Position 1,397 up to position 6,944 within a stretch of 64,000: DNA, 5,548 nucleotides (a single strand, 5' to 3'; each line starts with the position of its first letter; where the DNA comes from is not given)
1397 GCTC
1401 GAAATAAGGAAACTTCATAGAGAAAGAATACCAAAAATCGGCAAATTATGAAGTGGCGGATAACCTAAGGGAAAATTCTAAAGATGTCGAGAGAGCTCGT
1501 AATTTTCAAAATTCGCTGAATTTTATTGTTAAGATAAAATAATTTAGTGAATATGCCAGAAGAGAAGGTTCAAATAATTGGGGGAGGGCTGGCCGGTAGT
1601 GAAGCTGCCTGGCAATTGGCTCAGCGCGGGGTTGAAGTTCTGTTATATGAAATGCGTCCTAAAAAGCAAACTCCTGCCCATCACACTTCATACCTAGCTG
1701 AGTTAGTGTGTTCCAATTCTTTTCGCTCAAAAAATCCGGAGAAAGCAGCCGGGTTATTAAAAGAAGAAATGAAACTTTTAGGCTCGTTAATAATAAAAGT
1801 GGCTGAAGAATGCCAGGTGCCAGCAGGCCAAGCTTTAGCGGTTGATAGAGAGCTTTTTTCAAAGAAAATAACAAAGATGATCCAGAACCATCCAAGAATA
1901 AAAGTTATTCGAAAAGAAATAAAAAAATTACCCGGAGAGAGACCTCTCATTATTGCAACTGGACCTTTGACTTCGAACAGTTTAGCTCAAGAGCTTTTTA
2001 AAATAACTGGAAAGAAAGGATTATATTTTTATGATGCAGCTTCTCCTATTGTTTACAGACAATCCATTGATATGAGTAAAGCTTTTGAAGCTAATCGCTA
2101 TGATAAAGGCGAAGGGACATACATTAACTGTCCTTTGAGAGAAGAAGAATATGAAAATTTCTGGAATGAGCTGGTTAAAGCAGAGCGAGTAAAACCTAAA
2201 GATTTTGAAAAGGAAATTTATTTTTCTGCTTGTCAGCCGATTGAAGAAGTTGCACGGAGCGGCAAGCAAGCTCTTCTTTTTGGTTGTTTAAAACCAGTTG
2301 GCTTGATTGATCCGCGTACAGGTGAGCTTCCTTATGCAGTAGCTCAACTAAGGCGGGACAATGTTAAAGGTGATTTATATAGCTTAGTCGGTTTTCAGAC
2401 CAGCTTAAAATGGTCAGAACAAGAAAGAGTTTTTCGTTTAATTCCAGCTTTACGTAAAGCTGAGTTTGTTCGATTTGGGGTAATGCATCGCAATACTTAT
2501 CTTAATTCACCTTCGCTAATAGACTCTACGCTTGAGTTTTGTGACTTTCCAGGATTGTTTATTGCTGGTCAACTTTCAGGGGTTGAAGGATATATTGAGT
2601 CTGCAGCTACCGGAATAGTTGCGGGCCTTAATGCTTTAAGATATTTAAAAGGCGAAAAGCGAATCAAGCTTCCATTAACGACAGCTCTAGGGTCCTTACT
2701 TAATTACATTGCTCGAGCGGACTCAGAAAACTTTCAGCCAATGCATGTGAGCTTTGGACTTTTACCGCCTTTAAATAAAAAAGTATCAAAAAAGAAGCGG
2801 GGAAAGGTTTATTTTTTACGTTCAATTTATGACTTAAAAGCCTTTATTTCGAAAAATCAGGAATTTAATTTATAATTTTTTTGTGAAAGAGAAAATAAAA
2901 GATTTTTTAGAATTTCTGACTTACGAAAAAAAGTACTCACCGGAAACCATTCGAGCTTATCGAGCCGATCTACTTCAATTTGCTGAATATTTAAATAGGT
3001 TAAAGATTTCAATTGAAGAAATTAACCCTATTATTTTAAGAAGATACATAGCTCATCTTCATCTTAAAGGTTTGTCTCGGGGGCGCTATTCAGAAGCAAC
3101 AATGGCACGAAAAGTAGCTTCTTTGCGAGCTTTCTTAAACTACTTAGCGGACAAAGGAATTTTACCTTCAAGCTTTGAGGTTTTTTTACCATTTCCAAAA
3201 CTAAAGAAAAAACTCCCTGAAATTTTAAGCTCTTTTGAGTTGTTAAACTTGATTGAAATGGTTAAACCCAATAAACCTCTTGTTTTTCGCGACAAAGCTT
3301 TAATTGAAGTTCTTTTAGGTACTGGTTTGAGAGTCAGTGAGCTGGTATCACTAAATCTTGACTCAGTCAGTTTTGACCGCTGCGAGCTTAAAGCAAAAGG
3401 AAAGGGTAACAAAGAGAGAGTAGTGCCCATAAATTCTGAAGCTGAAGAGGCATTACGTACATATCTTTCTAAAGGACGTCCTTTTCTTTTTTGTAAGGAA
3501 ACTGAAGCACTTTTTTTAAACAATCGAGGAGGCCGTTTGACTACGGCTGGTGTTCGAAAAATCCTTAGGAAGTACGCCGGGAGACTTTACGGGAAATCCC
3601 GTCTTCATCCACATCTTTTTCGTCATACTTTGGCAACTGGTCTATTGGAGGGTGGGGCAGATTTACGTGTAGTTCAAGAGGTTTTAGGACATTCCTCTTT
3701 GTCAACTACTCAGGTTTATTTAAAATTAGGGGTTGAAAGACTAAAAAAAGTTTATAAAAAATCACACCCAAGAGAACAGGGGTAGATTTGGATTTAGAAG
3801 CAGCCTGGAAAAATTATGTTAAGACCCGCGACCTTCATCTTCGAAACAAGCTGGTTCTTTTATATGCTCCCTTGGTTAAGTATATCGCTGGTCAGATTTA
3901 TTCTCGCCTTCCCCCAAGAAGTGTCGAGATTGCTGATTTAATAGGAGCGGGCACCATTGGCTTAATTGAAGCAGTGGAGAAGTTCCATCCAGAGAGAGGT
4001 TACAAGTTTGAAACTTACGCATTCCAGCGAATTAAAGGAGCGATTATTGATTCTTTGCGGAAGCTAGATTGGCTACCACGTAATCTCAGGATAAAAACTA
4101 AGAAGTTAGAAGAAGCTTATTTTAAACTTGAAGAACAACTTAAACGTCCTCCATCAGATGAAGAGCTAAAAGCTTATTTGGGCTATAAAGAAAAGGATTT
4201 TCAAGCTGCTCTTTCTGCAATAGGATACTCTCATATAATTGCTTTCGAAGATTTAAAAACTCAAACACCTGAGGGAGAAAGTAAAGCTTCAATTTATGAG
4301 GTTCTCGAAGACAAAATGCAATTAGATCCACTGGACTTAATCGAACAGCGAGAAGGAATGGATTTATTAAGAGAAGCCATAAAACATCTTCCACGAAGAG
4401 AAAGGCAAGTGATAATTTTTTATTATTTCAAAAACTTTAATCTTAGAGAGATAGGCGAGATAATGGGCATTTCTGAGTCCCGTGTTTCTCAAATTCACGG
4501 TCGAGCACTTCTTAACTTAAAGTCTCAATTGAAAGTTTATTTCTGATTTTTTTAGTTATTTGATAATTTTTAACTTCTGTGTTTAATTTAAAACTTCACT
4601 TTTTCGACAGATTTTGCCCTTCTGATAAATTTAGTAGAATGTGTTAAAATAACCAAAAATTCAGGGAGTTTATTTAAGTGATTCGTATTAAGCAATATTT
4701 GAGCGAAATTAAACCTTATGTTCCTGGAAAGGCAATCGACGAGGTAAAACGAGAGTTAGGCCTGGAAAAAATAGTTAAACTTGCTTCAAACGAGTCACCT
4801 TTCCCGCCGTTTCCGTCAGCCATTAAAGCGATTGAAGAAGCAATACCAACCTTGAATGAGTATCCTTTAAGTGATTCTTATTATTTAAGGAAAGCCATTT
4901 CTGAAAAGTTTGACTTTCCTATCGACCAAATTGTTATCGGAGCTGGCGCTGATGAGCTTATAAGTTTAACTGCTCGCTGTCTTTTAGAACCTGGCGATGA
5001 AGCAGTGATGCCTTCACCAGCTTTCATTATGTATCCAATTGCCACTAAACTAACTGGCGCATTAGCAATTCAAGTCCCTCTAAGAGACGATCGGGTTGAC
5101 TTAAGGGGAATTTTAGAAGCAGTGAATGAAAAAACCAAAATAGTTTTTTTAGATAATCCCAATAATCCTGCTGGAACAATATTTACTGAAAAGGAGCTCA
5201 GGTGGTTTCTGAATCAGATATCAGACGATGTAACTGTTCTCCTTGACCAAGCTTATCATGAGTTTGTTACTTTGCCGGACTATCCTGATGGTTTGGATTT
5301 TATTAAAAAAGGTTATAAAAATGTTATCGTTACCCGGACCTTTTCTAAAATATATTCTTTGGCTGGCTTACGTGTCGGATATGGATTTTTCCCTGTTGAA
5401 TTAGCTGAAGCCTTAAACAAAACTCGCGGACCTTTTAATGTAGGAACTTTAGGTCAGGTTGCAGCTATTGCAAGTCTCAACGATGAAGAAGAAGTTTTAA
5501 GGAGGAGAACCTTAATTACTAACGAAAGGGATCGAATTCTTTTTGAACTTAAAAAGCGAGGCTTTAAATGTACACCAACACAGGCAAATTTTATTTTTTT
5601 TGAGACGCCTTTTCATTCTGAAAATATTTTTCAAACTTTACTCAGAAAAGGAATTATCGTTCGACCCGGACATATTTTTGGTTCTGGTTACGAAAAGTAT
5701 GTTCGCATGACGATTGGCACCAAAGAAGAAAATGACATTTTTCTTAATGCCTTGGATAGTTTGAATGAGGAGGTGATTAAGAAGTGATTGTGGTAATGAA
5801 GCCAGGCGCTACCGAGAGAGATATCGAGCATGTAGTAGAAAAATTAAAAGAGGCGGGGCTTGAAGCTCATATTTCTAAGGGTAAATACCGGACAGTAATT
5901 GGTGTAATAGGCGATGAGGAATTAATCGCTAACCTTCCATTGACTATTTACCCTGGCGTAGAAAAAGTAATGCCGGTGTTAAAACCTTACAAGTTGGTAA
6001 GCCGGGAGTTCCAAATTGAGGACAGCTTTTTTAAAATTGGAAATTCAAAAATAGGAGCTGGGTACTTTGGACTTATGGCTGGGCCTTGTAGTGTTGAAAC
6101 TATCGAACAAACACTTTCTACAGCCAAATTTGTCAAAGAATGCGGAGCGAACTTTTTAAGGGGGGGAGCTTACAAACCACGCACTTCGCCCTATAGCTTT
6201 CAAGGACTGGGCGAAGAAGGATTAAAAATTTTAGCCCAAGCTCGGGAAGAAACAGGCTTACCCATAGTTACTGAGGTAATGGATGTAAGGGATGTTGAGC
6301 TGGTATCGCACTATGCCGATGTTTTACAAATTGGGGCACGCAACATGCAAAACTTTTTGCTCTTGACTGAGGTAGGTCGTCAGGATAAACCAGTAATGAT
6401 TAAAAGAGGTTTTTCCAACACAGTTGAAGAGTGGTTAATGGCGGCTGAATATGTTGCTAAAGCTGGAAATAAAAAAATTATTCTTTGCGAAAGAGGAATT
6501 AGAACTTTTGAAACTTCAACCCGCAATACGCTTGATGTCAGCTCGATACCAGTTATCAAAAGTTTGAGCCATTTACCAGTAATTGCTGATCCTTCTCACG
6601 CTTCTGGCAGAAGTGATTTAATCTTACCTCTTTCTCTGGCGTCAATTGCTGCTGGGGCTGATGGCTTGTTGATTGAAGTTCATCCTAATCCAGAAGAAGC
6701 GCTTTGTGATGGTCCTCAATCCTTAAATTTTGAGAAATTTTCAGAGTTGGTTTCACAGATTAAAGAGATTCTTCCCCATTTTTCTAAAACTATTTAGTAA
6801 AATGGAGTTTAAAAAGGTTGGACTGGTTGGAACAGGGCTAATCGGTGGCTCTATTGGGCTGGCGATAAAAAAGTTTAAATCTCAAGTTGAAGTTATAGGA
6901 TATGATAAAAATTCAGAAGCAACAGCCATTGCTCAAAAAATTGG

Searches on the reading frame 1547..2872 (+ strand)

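Call 75: search_protein_families(library=pfam, proteins=[window:1547-2872:+], max_evalue=0.000001)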
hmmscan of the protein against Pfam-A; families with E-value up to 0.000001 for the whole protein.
window:1547-2872:+ (442 aa): 3 families
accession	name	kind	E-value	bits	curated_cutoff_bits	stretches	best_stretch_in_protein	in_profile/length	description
PF01134.28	GIDA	-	2.2e-100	336.9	22.1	1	7-370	1-390/391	Glucose inhibited division protein A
PF01266.30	DAO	-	2.4e-08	34.3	27.9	1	8-125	2-124/353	FAD dependent oxidoreductase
PF13450.12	NAD_binding_8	-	2.6e-07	31.2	21.9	1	10-38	1-29/68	NAD(P)-binding Rossmann-like domain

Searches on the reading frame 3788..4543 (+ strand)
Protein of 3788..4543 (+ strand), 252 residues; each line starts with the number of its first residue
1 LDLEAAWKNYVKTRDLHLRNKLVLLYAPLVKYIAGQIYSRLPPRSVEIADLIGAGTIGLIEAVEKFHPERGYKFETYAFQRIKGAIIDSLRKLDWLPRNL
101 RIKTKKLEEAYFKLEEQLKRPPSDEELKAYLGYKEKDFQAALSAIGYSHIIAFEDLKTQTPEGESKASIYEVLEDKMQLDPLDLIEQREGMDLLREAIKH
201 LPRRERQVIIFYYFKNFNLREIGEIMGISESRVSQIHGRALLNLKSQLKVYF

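Call 75: search_protein_families(library=pfam, proteins=[window:3788-4543:+], max_evalue=0.000001)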
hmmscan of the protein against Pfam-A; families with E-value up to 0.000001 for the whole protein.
window:3788-4543:+ (252 aa): 3 families
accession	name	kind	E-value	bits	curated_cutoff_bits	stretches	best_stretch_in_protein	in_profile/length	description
PF04545.22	Sigma70_r4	-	1.7e-17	63.1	24.1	1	197-245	1-49/50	Sigma-70, region 4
PF04542.20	Sigma70_r2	-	1.8e-16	60.1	24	1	22-95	1-70/71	Sigma-70 region 2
PF08281.18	Sigma70_r4_2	-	5.2e-11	42.4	25.7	1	193-242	3-52/54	Sigma-70, region 4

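Call 77: search_protein_families(library=ncbifam, proteins=[window:3788-4543:+], max_evalue=0.00001)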
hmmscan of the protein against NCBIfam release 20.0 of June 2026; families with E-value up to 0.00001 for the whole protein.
window:3788-4543:+ (252 aa): 63 families (the best 25 are shown)
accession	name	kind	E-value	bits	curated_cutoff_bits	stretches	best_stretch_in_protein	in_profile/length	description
NF004935.0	PRK06288.1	equivalog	2.8e-80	269.8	343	1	3-248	19-262/270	RNA polymerase sigma factor WhiG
TIGR02479.1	FliA_WhiG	subfamily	5.4e-71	238.9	189.6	1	23-249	2-224/224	FliA/WhiG family RNA polymerase sigma factor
NF005413.0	PRK06986.1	subfamily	8.9e-65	218.9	201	1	16-249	12-237/241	RNA polymerase sigma factor FliA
NF005809.0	PRK07670.1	equivalog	2.7e-60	204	326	1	4-249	10-251/255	FliA/WhiG family RNA polymerase sigma factor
NF004572.0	PRK05911.1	equivalog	9e-56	189.1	378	1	2-249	8-254/257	RNA polymerase sigma factor sigma-28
TIGR02937.1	sigma70-ECF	superfamily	9.9e-37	126.1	42.9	1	18-248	2-165/165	sigma-70 family RNA polymerase sigma factor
TIGR02980.1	SigBFG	subfamily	6.1e-34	117.7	234.35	1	17-248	3-226/227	SigB/SigF/SigG family RNA polymerase sigma factor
NF009091.0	PRK12427.1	equivalog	1.9e-27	96.5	339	1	21-245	19-228/233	FliA/WhiG family RNA polymerase sigma factor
NF005644.0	PRK07408.1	subfamily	6.3e-27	94.8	261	1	8-249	18-254/258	RNA polymerase sigma factor SigF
TIGR02997.1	Sig70-cyanoRpoD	subfamily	9.8e-27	94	384.5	1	43-245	96-298/298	RNA polymerase sigma factor, RpoD/SigA family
TIGR02885.1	spore_sigF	equivalog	3.4e-25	89.2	321.45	1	12-248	6-231/231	RNA polymerase sporulation sigma factor SigF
NF005514.0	PRK07122.1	subfamily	7.7e-25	87.5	372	1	19-248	42-263/264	RNA polymerase sigma factor SigF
TIGR02394.1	rpoS_proteo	equivalog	1.5e-23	83.7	378.7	1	40-249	65-275/285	RNA polymerase sigma factor RpoS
NF004052.0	PRK05572.1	subfamily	6.8e-23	81.5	311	1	14-249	29-251/252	SigF/SigG family RNA polymerase sporulation sigma factor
TIGR02393.1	RpoD_Cterm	equivalog_domain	1.7e-22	80.2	354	1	41-248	20-228/238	RNA polymerase sigma factor RpoD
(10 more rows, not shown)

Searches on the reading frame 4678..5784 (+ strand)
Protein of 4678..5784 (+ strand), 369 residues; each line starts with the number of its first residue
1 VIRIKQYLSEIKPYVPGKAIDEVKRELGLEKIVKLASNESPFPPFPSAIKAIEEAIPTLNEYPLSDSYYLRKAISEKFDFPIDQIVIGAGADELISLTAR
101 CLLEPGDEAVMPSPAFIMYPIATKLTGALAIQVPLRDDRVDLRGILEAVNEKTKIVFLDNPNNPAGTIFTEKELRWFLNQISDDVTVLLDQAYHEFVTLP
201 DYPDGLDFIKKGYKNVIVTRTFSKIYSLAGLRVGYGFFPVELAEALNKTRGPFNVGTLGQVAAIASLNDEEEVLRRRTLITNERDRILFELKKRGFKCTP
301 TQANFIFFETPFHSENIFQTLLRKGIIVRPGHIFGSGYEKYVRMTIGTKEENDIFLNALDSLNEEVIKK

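Call 75: search_protein_families(library=pfam, proteins=[window:4678-5784:+], max_evalue=0.000001)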
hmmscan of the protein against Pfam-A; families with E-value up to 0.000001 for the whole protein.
window:4678-5784:+ (369 aa): 1 family
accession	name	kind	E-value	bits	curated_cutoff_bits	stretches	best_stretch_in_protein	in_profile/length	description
PF00155.27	Aminotran_1_2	-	2.4e-62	211.6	19.7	1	31-359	2-361/361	Aminotransferase class I and II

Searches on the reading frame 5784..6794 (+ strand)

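Call 75: search_protein_families(library=pfam, proteins=[window:5784-6794:+], max_evalue=0.000001)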
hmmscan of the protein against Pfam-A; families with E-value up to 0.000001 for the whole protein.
window:5784-6794:+ (337 aa): 3 families
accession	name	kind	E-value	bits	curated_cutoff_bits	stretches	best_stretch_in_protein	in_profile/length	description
PF00793.26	DAHP_synth_1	-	1.3e-83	280.5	25.5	1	88-328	10-263/270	DAHP synthetase I family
PF18152.6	DAHP_snth_FXD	-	4.7e-25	87.6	27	1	1-67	1-67/67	DAHP synthase ferredoxin-like domain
PF03102.20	NeuB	-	1.9e-08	34.5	22.1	1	140-329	51-232/241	NeuB family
